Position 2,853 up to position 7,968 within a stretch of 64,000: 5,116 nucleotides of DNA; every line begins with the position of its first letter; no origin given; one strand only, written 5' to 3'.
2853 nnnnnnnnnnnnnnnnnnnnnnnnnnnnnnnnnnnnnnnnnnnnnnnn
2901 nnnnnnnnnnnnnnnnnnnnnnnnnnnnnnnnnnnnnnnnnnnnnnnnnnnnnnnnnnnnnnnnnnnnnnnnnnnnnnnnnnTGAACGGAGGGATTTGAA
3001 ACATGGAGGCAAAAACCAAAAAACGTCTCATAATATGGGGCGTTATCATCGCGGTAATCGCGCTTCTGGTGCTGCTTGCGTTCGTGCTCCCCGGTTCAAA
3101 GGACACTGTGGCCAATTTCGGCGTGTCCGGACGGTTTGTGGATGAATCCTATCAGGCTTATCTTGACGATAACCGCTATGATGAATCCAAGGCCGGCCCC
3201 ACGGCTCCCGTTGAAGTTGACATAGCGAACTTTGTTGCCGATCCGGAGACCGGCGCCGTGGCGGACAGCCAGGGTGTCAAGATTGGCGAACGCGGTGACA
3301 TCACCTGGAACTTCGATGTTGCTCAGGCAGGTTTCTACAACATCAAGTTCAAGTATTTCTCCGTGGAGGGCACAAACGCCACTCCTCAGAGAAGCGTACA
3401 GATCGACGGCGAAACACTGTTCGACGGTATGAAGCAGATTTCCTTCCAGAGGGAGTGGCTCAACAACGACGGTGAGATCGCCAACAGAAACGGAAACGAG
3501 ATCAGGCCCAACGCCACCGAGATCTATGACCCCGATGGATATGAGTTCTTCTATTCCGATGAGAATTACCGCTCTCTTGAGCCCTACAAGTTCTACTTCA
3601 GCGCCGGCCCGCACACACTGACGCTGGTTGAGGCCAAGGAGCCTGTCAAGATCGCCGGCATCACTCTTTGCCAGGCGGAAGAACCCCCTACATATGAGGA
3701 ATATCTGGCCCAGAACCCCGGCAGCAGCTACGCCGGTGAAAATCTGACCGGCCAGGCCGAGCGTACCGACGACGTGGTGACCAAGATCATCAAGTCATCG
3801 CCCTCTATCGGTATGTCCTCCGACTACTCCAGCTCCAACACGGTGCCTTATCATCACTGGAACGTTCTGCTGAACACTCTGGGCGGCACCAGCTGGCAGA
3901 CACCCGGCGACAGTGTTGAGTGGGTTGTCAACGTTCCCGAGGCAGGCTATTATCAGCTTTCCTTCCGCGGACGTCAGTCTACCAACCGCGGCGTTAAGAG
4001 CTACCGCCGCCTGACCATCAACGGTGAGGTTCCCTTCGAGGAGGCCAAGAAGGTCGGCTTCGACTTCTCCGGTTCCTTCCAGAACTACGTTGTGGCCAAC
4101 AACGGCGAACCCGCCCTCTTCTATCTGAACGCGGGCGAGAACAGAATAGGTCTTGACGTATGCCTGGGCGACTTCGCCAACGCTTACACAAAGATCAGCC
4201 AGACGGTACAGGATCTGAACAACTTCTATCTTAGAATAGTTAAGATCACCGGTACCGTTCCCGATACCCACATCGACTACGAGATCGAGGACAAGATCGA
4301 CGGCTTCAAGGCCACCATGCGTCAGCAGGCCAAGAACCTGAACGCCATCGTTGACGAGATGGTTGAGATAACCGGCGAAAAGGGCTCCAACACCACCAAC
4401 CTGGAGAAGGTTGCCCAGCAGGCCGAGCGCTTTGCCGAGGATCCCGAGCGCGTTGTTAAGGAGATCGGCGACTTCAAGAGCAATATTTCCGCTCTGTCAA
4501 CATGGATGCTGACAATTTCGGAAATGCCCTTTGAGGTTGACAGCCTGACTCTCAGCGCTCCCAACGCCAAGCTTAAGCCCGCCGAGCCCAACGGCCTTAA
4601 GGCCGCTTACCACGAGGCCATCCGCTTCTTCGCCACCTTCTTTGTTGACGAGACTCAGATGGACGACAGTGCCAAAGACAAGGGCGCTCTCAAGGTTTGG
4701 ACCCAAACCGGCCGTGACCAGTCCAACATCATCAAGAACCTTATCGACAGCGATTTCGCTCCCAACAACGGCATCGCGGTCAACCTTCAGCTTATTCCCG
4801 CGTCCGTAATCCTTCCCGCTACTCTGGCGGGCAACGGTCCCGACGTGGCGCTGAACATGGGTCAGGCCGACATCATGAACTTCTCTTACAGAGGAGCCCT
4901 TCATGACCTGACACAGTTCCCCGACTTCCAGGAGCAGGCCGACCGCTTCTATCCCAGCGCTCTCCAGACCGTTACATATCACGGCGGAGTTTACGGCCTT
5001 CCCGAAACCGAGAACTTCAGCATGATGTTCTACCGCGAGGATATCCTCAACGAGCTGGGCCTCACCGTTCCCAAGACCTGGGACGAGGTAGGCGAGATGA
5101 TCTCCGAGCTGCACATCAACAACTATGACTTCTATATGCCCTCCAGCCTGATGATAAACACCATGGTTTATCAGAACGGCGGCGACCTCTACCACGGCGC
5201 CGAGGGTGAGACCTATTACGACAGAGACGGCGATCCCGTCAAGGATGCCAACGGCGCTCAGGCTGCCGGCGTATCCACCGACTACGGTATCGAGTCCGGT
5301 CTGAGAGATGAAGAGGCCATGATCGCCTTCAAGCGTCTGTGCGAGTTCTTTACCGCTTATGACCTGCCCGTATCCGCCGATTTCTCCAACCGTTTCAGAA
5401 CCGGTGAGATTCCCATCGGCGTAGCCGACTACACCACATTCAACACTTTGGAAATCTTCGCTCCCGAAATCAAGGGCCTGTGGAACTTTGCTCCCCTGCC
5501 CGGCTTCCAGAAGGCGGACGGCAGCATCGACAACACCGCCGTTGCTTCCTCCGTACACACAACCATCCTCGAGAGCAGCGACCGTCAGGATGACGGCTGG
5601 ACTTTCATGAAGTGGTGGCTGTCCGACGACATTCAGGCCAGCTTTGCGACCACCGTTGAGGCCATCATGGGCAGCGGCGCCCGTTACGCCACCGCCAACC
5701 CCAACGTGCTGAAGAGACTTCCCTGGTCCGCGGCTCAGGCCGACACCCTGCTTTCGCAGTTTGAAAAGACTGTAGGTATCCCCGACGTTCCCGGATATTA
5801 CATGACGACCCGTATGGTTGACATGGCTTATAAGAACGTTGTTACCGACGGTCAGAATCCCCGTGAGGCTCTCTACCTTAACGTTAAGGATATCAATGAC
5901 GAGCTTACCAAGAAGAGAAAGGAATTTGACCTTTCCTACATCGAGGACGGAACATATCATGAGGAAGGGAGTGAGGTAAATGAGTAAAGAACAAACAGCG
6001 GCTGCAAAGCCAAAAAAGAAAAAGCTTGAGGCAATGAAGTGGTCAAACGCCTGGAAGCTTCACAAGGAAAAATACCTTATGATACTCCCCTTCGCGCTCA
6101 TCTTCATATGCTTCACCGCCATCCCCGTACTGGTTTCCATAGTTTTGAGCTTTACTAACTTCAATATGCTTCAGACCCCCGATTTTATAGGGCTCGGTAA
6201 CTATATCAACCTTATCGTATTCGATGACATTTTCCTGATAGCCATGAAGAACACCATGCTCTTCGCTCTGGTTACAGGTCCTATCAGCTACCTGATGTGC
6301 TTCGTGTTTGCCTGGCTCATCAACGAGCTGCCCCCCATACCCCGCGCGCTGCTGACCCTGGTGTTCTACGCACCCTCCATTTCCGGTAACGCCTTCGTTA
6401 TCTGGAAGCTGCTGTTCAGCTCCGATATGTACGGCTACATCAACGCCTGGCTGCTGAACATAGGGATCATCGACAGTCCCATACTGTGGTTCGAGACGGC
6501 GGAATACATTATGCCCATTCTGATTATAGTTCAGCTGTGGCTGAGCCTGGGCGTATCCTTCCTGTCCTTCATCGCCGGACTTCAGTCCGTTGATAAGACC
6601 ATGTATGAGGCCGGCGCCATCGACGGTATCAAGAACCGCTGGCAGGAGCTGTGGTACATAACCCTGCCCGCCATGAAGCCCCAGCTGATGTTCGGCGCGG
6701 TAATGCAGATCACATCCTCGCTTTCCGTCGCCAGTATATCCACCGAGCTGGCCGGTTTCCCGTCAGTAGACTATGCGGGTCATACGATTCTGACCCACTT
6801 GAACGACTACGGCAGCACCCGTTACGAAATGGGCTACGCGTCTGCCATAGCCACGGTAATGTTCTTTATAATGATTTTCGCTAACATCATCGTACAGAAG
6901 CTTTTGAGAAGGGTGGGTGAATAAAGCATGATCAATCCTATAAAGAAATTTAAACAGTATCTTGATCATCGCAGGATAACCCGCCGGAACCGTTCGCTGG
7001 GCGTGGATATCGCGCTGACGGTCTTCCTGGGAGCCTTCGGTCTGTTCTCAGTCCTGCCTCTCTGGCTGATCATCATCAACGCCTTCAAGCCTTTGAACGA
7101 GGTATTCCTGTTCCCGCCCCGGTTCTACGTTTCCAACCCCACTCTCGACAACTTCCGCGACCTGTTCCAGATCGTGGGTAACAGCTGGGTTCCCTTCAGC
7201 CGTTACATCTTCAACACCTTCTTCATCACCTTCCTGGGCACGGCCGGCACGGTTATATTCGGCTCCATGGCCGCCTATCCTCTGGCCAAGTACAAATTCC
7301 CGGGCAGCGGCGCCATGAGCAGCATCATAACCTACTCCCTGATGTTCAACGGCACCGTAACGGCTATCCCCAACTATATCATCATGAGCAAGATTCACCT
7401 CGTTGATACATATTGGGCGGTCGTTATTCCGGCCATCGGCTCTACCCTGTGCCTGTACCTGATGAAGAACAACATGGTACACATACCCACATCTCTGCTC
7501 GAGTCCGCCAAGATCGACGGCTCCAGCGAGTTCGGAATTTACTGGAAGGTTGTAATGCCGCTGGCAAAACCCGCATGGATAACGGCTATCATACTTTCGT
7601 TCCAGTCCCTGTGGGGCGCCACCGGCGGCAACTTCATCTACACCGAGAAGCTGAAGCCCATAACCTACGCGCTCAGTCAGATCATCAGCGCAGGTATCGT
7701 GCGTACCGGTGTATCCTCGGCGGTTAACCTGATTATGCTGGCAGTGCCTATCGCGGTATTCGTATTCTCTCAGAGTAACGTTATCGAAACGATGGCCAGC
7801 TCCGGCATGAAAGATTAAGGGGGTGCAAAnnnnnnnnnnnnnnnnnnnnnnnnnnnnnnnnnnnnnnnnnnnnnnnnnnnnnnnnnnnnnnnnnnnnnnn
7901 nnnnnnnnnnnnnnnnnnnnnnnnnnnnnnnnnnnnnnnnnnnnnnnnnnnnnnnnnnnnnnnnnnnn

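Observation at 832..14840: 14-kb, ten-gene ATPase-less carbohydrate-uptake operon with two atypical SBPs, two permease pairs and three embedded non-transporter surface/membrane proteins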

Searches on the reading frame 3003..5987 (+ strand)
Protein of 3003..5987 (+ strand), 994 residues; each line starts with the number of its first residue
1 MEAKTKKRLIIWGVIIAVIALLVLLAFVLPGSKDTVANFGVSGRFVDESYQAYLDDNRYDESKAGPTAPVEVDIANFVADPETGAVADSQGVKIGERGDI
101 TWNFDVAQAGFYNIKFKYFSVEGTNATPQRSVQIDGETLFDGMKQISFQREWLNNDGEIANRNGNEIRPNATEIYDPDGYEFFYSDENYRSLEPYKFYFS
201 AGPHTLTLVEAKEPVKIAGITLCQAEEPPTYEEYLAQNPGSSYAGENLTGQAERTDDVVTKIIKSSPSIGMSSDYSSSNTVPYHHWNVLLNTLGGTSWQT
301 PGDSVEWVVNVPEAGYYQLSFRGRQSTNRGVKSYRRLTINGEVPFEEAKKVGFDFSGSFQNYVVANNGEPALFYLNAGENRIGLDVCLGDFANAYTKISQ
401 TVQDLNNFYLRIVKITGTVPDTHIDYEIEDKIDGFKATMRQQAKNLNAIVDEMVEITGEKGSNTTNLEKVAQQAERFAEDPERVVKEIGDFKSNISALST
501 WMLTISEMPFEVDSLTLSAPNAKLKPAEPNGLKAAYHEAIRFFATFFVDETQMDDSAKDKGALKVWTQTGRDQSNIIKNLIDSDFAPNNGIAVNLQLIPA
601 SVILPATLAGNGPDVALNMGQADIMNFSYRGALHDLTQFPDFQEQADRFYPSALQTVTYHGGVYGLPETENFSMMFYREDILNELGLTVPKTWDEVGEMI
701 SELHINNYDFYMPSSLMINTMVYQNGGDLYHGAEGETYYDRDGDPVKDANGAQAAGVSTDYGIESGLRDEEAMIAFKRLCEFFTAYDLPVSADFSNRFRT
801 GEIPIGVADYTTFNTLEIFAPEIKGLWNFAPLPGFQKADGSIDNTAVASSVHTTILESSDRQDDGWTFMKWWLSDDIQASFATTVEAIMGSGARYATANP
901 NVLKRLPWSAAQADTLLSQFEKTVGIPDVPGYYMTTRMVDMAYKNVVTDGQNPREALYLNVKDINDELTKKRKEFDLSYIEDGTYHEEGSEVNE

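Call 3: search_protein_families(library=pfam, proteins=[window:3003-5987:+], max_evalue=0.01)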
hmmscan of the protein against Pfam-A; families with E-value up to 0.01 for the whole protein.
window:3003-5987:+ (994 aa): 6 families
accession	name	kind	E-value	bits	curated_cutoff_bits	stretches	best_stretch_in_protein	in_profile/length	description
PF01547.30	SBP_bac_1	-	7e-20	72.7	26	1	577-879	10-307/307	Bacterial extracellular solute-binding protein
PF13416.11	SBP_bac_8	-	1.4e-15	58.3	27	1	606-884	31-255/279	Bacterial extracellular solute-binding protein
PF16990.11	CBM_35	-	2.7e-06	28.1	28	0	296-389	29-109/121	Carbohydrate binding module (family 35)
PF25275.1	Golvesin_C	-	0.00064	20.2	31.6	0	99-133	42-76/132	Golvesin C-terminal domain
PF09394.16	Inhibitor_I42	-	0.0049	17.6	27.2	0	88-131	42-86/91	Chagasin family peptidase inhibitor I42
PF02401.23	LYTB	-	0.0099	15.6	24.5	0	394-476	146-224/267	LytB protein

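Call 6: search_protein_families(library=ncbifam, proteins=[window:3003-5987:+], max_evalue=0.01)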
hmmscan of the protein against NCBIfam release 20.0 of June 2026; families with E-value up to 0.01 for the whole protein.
window:3003-5987:+ (994 aa): 5 families
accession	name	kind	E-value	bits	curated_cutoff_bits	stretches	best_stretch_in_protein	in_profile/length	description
NF053763.1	ABCarbgalBndGanS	equivalog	7e-07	28.3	700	1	572-703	48-176/420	galactooligosaccharide ABC transporter substrate-binding protein GanS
TIGR03851.1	chitin_NgcE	equivalog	8.1e-06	25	399.65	1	605-703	86-193/450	N-acetylglucosamine/diacetylchitobiose ABC transporter substrate-binding protein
TIGR03850.1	bind_CPR_0540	equivalog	3.7e-05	22.5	299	1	551-699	24-187/437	carbohydrate ABC transporter substrate-binding protein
NF000907.0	PRK00087.1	equivalog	0.00097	17.4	624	1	395-474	156-231/671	bifunctional 4-hydroxy-3-methylbut-2-enyl diphosphate reductase/30S ribosomal protein S1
TIGR04527.1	mycoplas_twoTM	subfamily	0.0087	15.8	125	0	392-508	39-148/248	MG_279/MG_280 family protein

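Call 37: search_solved_structures(query=window:3003-5984:+, max_evalue=1)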
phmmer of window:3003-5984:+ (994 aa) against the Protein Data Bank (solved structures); distinct sequences matched with E-value up to 1: 365 (the best 60 are shown).
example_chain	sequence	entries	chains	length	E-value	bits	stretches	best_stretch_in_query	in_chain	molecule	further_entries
5ysb_A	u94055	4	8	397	1.1e-23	86.4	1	554-887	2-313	Lin1841 protein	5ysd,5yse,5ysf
3uor_A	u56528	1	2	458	1.9e-10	42.6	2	560-702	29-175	ABC transporter sugar binding protein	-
9xf5_A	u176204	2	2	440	8.9e-10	40.4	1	591-699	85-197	ABC transporter substrate-binding protein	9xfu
4r9f_A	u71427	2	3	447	1.3e-09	39.8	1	603-705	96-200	MBP1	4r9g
4qrz_A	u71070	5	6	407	1.6e-09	39.5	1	571-700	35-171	ABC-TYPE SUGAR TRANSPORTER | ABC transporter, substrate binding protein (Sugar)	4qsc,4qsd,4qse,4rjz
5ci5_A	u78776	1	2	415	4.8e-08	34.7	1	579-698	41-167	Extracellular solute-binding protein family 1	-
2hfb_A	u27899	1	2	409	2.5e-07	32.3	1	581-703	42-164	Sugar ABC transporter, sugar-binding protein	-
6pql_A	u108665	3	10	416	2.9e-07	32.1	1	581-703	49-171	ABC transporter sugar-binding protein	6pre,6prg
2hq0_A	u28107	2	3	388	2.9e-07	32.1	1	582-703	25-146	Sugar ABC transporter, sugar-binding protein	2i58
2heu_A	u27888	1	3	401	3e-07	32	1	582-703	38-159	Sugar ABC transporter, sugar-binding protein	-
1eu8_A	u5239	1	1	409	4.2e-07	31.5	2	613-704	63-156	TREHALOSE/MALTOSE BINDING PROTEIN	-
3vxb_A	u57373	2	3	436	1.7e-06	29.5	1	592-703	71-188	Putative sugar-binding lipoprotein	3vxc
7vfq_A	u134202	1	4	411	2.7e-06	28.9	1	608-702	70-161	Extracellular solute-binding protein, family 1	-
7vfr_A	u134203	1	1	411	2.7e-06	28.9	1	608-702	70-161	Extracellular solute-binding protein, family 1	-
7ehp_A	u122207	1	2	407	3.7e-06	28.4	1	604-708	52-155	chitin oligosaccahride binding protein NagB1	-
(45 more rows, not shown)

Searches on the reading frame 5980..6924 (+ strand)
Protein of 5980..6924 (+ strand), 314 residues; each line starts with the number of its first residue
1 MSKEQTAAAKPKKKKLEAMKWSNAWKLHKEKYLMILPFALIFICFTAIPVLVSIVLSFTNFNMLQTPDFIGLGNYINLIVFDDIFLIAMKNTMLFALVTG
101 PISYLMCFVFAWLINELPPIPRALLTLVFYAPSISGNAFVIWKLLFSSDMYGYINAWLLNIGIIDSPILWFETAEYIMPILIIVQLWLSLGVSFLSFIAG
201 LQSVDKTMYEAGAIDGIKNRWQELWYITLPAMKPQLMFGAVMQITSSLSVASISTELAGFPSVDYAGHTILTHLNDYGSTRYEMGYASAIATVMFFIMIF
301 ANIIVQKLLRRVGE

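Call 3: search_protein_families(library=pfam, proteins=[window:5980-6924:+], max_evalue=0.01)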
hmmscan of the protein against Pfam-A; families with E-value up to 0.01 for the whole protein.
window:5980-6924:+ (314 aa): 1 family
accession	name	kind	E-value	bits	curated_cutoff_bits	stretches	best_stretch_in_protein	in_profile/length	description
PF00528.27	BPD_transp_1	-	3.9e-06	27.2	26.4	1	129-312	43-182/184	Binding-protein-dependent transport system inner membrane component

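Call 6: search_protein_families(library=ncbifam, proteins=[window:5980-6924:+], max_evalue=0.01)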
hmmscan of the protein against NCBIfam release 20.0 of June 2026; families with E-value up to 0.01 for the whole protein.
window:5980-6924:+ (314 aa): 9 families
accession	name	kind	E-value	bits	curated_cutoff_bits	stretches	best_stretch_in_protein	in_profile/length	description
NF007044.0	PRK09497.1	equivalog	5e-14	52.4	348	1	34-312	14-281/285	spermidine/putrescine ABC transporter permease PotB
NF040931.1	ABC_arch_GlcT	equivalog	9.7e-14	51.7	360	1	39-299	5-261/278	glucose ABC transporter permease GlcT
NF007852.0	PRK10561.1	equivalog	1.5e-10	41.4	335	1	31-305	14-284/295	sn-glycerol-3-phosphate ABC transporter permease UgpA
NF007963.0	PRK10683.1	equivalog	5.1e-06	26.1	489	1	32-307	42-307/317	putrescine ABC transporter permease PotH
TIGR02140.1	permease_CysW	equivalog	1.2e-05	24.9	329.1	1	54-309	15-255/261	sulfate ABC transporter permease subunit CysW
TIGR03416.1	ABC_choXWV_perm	equivalog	2.5e-05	23.9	363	1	199-298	171-262/267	choline ABC transporter permease subunit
NF008232.0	PRK10999.1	equivalog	0.00017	20.5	392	1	85-299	283-505/520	maltose ABC transporter permease MalF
NF007545.0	PRK10160.1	equivalog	0.00056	19.4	342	1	168-249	135-212/275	taurine ABC transporter permease TauC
TIGR00969.1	3a0106s02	subfamily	0.00084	18.9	240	1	37-305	21-266/272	sulfate ABC transporter permease subunit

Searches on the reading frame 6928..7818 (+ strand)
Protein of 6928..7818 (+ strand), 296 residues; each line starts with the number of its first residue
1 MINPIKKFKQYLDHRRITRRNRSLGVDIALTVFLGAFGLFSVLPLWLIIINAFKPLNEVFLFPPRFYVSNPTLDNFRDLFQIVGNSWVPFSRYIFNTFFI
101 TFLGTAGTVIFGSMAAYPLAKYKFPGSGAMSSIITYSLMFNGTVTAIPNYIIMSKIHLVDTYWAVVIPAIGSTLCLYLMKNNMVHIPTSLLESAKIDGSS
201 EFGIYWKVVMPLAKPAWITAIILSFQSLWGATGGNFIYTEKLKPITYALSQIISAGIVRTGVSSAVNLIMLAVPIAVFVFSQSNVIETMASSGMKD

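Call 3: search_protein_families(library=pfam, proteins=[window:6928-7818:+], max_evalue=0.01)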
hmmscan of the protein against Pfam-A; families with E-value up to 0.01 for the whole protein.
window:6928-7818:+ (296 aa): 1 family
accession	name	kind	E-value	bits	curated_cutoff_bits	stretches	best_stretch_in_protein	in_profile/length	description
PF00528.27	BPD_transp_1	-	4.9e-10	39.9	26.4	1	109-281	2-174/184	Binding-protein-dependent transport system inner membrane component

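Call 6: search_protein_families(library=ncbifam, proteins=[window:6928-7818:+], max_evalue=0.01)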
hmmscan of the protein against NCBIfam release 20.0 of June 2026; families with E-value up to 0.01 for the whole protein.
window:6928-7818:+ (296 aa): 17 families
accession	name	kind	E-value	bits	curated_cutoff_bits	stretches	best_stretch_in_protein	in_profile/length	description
NF040932.1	ABC_arch_GlcU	equivalog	9e-20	71.4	340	1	31-290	6-265/272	glucose ABC transporter permease GlcU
NF008210.0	PRK10973.1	equivalog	1.6e-19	70.7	297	1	39-278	21-265/281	sn-glycerol-3-phosphate ABC transporter permease UgpE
NF007047.0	PRK09500.1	equivalog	2.5e-12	46.9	326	1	96-283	62-250/257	spermidine/putrescine ABC transporter permease PotC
NF008231.0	PRK10998.1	equivalog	7.7e-10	38.8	261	1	86-296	77-296/296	maltose ABC transporter permease MalG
TIGR02141.1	modB_ABC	equivalog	1.2e-09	38.1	182.6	1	100-286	6-205/208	molybdate ABC transporter permease subunit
TIGR01581.1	Mo_ABC_porter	hypoth_equivalog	7.9e-08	32.1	210.3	1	109-273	38-216/225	ABC transporter permease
NF011624.0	PRK15050.1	equivalog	5.8e-07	28.9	247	1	41-225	28-226/297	2-aminoethylphosphonate ABC transporter permease subunit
TIGR02139.1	permease_CysT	equivalog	9.3e-07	28.7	246.1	1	62-287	22-259/265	sulfate ABC transporter permease subunit CysT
NF006939.0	PRK09421.1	equivalog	1e-06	28.3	262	1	108-290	26-224/230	molybdate ABC transporter permease subunit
NF040839.1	tungstate_WtpB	equivalog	1e-05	25.3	340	1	92-280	44-243/251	tungstate ABC transporter permease WtpB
TIGR00969.1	3a0106s02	subfamily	1.6e-05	24.6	240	1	95-286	64-269/272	sulfate ABC transporter permease subunit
NF008208.0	PRK10971.1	equivalog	2e-05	24.2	415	1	97-252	63-232/277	sulfate/thiosulfate ABC transporter permease CysT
TIGR03226.1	PhnU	equivalog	6.4e-05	22.5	283.45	0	183-279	202-298/311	2-aminoethylphosphonate ABC transporter permease subunit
NF008049.0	PRK10782.1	subfamily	0.00088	19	212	1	165-260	93-190/217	methionine ABC transporter permease MetI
NF043073.1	MMSYN1_0195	equivalog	0.0017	16.6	1250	1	86-258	53-238/1021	spermidine/putrescine ABC transporter permease/substrate-binding protein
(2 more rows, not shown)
